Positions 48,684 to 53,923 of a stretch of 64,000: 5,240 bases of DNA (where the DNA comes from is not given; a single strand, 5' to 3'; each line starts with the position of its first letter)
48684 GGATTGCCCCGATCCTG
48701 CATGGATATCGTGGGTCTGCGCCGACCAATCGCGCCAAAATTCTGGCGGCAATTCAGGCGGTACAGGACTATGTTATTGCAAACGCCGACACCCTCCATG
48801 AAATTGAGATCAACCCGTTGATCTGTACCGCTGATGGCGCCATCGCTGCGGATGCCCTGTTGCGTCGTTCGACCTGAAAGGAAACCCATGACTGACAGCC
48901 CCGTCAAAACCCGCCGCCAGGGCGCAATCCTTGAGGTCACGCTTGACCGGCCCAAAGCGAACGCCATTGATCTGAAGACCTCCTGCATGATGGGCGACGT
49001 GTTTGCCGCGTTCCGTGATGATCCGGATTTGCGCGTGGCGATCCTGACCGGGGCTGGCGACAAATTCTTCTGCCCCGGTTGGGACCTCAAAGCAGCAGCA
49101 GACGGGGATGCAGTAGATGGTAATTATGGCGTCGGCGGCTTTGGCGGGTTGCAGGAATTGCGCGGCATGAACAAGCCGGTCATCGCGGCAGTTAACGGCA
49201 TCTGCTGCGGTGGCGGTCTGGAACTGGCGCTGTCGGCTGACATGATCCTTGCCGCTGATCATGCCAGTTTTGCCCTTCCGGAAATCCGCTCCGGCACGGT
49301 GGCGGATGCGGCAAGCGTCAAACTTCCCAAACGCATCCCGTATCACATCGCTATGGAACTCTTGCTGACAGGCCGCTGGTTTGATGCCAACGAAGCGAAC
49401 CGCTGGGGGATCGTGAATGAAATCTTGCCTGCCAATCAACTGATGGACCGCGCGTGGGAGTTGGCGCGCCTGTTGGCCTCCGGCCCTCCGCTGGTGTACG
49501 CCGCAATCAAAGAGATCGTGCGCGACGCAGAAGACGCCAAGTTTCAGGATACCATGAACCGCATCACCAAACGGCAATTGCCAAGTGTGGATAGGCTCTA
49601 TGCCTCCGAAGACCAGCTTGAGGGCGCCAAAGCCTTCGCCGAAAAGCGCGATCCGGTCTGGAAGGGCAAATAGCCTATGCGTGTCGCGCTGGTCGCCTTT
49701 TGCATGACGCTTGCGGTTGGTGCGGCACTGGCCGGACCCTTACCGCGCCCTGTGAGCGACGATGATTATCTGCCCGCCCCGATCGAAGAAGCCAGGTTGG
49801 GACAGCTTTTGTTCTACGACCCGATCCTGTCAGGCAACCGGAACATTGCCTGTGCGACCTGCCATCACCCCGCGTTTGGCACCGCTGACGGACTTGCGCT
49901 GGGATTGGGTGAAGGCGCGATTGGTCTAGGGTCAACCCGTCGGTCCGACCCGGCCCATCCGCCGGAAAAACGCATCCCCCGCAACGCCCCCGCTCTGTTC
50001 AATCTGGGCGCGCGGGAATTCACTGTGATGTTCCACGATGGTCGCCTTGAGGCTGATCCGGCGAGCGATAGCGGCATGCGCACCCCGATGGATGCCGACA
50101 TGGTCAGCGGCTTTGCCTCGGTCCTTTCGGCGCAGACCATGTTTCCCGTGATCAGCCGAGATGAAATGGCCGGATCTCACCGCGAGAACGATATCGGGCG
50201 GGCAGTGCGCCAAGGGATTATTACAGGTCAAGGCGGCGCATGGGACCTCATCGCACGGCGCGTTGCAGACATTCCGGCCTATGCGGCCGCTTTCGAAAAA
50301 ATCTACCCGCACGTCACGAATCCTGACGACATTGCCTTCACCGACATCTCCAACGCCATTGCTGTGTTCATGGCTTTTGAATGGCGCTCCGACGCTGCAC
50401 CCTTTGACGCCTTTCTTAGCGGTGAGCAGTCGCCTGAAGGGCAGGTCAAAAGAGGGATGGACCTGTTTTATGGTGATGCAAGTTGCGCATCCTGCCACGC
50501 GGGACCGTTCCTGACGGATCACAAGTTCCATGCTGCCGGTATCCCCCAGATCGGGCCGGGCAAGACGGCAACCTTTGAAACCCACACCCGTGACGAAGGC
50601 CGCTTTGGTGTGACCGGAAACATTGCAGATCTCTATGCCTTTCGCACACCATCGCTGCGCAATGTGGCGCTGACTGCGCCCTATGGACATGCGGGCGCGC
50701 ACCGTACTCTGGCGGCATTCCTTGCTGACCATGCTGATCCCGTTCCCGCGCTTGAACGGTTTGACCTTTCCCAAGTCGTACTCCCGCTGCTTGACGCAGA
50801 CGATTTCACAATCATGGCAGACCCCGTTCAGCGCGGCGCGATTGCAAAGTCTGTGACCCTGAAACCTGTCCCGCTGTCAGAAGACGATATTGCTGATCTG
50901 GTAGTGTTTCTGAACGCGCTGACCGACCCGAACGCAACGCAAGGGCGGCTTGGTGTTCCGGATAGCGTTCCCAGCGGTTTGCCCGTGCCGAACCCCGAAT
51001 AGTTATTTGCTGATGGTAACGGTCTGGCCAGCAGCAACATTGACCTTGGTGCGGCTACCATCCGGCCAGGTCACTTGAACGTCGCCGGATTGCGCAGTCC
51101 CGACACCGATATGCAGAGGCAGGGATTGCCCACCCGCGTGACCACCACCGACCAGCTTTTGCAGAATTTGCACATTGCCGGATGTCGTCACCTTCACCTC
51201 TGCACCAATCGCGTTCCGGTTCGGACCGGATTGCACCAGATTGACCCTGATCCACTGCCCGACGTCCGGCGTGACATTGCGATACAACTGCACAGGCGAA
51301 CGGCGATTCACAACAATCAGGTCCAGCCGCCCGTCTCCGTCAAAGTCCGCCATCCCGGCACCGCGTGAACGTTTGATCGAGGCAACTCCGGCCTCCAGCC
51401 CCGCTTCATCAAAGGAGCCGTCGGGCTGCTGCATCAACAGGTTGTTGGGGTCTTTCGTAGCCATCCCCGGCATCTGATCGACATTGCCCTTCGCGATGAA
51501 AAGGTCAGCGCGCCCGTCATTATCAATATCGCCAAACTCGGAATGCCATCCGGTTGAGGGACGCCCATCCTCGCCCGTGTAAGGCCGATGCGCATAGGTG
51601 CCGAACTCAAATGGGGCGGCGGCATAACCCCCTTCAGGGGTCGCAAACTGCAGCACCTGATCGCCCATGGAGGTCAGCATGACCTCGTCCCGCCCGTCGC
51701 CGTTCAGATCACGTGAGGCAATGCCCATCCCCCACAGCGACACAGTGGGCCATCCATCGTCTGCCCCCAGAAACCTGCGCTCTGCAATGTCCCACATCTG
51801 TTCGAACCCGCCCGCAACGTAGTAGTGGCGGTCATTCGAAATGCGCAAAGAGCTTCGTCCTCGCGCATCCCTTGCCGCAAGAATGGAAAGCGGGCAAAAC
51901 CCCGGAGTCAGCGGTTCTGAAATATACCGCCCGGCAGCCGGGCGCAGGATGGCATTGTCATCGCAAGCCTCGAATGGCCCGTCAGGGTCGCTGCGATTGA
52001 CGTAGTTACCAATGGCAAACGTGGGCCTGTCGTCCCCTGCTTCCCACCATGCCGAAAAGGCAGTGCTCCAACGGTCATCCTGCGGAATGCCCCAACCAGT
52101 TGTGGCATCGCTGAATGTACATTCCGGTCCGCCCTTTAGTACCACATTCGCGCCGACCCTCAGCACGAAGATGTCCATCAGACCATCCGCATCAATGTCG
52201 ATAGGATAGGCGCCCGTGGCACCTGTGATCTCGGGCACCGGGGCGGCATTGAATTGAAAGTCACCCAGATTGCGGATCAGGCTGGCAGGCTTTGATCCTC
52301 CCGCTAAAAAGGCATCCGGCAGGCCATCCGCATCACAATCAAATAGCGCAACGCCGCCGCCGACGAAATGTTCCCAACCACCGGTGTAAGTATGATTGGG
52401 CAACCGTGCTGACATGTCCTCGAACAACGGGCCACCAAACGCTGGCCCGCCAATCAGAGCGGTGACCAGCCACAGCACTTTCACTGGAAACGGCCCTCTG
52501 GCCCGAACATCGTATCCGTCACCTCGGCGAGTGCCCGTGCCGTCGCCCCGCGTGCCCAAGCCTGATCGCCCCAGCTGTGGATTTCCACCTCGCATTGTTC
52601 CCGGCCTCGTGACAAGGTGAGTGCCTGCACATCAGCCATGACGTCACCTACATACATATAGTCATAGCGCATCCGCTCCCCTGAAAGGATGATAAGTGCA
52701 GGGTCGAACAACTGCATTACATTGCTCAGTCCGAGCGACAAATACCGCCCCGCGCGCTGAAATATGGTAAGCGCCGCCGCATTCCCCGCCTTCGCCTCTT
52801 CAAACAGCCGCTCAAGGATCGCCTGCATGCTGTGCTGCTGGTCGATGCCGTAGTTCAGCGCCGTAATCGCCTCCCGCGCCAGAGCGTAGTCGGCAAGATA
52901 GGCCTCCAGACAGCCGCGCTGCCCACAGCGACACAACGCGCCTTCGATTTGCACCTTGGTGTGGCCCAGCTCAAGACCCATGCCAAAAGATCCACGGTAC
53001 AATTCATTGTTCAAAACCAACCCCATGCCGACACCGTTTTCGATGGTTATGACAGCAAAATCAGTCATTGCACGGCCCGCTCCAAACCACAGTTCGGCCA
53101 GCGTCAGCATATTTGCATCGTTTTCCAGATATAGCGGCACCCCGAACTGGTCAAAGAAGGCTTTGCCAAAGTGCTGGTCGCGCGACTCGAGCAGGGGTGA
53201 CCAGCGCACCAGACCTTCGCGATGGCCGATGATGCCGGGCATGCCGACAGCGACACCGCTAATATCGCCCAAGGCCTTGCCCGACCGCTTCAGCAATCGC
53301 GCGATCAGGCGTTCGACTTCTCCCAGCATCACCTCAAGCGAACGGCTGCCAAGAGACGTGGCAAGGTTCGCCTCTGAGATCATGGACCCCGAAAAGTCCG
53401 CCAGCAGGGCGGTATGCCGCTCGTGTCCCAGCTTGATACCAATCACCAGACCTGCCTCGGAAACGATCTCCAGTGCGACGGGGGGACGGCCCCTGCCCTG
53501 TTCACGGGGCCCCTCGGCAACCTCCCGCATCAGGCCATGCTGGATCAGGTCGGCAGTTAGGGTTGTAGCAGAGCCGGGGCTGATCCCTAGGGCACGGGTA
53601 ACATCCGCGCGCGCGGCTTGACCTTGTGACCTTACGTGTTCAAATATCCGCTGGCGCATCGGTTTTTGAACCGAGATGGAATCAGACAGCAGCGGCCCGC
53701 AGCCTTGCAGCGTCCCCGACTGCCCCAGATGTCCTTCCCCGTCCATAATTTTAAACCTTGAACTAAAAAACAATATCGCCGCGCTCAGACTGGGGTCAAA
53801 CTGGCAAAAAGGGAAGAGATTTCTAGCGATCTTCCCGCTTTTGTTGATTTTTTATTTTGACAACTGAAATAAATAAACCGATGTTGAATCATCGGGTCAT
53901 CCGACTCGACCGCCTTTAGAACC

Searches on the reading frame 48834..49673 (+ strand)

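Call 61: search_protein_families(library=pfam, proteins=[window:48834-49673:+])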
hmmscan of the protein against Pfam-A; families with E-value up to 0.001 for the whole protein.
window:48834-49673:+ (279 aa): 2 families
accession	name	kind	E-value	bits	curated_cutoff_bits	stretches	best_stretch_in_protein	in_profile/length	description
PF00378.25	ECH_1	-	1.4e-64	218.2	27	1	28-278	2-250/251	Enoyl-CoA hydratase/isomerase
PF16113.10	ECH_2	-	2.2e-27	96.9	27.2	1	35-266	4-236/335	Enoyl-CoA hydratase/isomerase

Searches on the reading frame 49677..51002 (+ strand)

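Call 3: search_protein_families(library=pfam, proteins=[window:49677-51002:+])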
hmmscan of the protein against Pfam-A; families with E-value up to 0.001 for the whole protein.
window:49677-51002:+ (441 aa): 1 family
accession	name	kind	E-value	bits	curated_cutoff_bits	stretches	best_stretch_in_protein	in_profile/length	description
PF03150.19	CCP_MauG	-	1.2e-34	120.5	25.6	1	37-251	2-148/149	Di-haem cytochrome c peroxidase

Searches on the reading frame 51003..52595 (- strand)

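Call 3: search_protein_families(library=pfam, proteins=[window:51003-52595:-])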
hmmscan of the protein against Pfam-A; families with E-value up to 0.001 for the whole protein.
window:51003-52595:- (530 aa): 3 families
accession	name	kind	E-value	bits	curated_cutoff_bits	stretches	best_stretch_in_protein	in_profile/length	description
PF13517.12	FG-GAP_3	-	8.7e-25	87.5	26.9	4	356-428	1-61/61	FG-GAP-like repeat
PF07593.17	UnbV_ASPIC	-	4.5e-13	49.3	23.4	1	462-527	1-68/68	ASPIC and UnbV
PF01839.29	FG-GAP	-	7.2e-10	39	22.1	0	415-428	7-20/37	FG-GAP repeat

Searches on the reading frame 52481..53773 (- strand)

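Call 3: search_protein_families(library=pfam, proteins=[window:52481-53773:-])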
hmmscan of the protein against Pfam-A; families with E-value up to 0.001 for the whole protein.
window:52481-53773:- (430 aa): 1 family
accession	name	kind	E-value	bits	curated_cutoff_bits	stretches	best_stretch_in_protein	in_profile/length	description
PF00480.26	ROK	-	9.9e-51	173.4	22.9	1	111-413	2-290/294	ROK family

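Call 4: search_protein_families(library=ncbifam, proteins=[window:52481-53773:-])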
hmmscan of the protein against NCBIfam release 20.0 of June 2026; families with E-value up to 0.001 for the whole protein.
window:52481-53773:- (430 aa): 11 families
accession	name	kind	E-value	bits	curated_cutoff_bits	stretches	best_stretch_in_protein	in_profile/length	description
NF047937.1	TransRegNagC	equivalog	2.7e-48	165.1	650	1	45-398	18-368/399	DNA-binding transcriptional regulator NagC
NF049930.1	TransRegMlc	equivalog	1.6e-46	159.4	530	1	44-410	22-386/405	sugar metabolism global transcriptional regulator Mlc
TIGR00744.1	ROK_glcA_fam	subfamily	9.8e-40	136.7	260.35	1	112-412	2-306/318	ROK family glucokinase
NF007251.0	PRK09698.1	equivalog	1.1e-21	77.4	253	1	110-366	8-247/304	allose kinase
NF009835.0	PRK13310.1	equivalog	1.1e-20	74.2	380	1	156-415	42-301/303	N-acetylglucosamine kinase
NF007108.0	PRK09557.1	equivalog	6e-20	71.7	443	1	156-411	43-297/303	fructokinase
NF003461.0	PRK05082.1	subfamily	3e-19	69.5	283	1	159-365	44-241/291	N-acetylmannosamine kinase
NF047821.1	NactlManKinNanK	equivalog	2.4e-17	63.4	450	1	210-365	96-241/288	N-acetylmannosamine kinase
NF042998.1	bglucokin_BglK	equivalog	3.7e-17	62.5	550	1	168-366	51-243/291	beta-glucoside kinase BglK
NF045551.1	GK_Pyrobac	equivalog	2.6e-16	59.8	500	1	170-415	47-281/294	ATP-dependent glucokinase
NF009836.0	PRK13311.1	equivalog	1.4e-07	31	551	1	172-352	58-240/256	N-acetyl-D-glucosamine kinase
